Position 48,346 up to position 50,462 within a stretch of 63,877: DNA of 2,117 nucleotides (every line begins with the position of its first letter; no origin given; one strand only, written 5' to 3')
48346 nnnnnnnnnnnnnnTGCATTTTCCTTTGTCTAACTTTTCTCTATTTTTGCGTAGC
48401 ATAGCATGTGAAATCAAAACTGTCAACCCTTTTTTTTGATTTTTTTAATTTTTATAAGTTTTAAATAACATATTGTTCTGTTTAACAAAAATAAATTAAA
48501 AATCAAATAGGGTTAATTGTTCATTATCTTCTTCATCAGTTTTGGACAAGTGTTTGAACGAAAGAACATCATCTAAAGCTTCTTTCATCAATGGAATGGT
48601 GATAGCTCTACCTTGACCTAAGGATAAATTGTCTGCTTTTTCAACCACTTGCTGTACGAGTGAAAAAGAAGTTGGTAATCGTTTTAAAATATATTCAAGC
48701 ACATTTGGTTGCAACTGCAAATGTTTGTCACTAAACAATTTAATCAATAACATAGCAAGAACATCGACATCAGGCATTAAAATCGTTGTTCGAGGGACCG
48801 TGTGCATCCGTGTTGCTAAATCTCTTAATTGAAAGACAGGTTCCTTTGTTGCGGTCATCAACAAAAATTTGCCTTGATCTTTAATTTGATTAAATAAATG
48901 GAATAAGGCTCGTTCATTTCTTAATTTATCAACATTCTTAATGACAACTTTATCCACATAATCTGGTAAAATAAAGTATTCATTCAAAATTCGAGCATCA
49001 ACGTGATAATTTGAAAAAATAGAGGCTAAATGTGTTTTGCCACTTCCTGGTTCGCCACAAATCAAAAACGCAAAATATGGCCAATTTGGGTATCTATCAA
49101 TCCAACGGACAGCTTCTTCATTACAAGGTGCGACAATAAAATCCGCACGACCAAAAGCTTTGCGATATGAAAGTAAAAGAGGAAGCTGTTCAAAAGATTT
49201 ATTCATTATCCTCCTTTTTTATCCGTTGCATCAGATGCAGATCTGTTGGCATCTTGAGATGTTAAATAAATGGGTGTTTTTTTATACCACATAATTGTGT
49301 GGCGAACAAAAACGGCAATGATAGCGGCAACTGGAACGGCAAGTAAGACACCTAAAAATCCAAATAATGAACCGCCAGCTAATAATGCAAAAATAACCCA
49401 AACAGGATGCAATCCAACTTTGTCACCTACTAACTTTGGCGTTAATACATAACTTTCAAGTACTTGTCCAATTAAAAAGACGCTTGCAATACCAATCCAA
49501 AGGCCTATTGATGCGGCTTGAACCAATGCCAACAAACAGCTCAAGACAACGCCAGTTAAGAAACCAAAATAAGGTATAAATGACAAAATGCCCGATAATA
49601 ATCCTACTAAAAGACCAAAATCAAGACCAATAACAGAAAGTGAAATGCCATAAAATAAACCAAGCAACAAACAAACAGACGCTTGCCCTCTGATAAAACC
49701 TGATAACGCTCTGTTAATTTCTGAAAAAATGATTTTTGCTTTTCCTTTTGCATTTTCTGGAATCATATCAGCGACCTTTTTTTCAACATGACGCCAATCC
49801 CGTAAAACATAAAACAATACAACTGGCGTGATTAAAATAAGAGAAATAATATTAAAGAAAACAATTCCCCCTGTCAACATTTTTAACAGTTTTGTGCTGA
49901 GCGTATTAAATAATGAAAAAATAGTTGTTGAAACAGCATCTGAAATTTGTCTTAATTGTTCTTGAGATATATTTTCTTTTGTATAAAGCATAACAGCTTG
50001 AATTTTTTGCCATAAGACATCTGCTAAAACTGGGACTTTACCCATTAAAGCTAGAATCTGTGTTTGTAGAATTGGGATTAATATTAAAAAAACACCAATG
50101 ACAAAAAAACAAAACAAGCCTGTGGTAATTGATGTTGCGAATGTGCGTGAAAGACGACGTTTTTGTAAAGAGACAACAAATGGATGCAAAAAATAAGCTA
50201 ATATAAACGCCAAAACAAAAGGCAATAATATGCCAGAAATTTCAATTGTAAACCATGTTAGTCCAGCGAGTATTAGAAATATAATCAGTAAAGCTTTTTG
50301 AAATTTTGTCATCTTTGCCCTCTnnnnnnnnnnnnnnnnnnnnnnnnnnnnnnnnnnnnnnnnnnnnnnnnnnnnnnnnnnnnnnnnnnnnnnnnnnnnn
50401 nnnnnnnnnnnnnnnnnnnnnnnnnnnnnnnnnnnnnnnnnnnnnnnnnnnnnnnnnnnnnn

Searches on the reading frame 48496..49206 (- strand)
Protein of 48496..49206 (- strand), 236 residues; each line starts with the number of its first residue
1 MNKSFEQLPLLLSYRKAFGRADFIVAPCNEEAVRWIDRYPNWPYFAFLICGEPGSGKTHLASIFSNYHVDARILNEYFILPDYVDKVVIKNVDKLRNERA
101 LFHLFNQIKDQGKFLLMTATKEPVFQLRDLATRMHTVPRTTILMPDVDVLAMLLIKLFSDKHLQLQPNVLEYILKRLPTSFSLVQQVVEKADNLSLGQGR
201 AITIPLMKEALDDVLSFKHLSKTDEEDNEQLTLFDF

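Call 39: search_protein_families(library=pfam, proteins=[window:48496-49206:-], max_evalue=0.00001)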
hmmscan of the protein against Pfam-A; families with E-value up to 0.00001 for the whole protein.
window:48496-49206:- (236 aa): 2 families
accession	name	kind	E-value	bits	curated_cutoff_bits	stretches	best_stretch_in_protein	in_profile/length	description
PF22688.2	Hda_lid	-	3.3e-08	33.8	27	1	160-211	14-65/65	Hda, lid domain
PF00308.24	Bac_DnaA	-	2.1e-06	28.4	23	0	93-135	111-152/162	Bacterial DnaA ATPAse domain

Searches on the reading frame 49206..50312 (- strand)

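Call 39: search_protein_families(library=pfam, proteins=[window:49206-50312:-], max_evalue=0.00001)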
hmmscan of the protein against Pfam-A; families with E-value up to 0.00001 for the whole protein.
window:49206-50312:- (368 aa): 1 family
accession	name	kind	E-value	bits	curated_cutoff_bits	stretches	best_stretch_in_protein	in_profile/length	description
PF01594.21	AI-2E_transport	-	1.5e-57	195.7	34.3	1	9-339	5-326/327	AI-2E family transporter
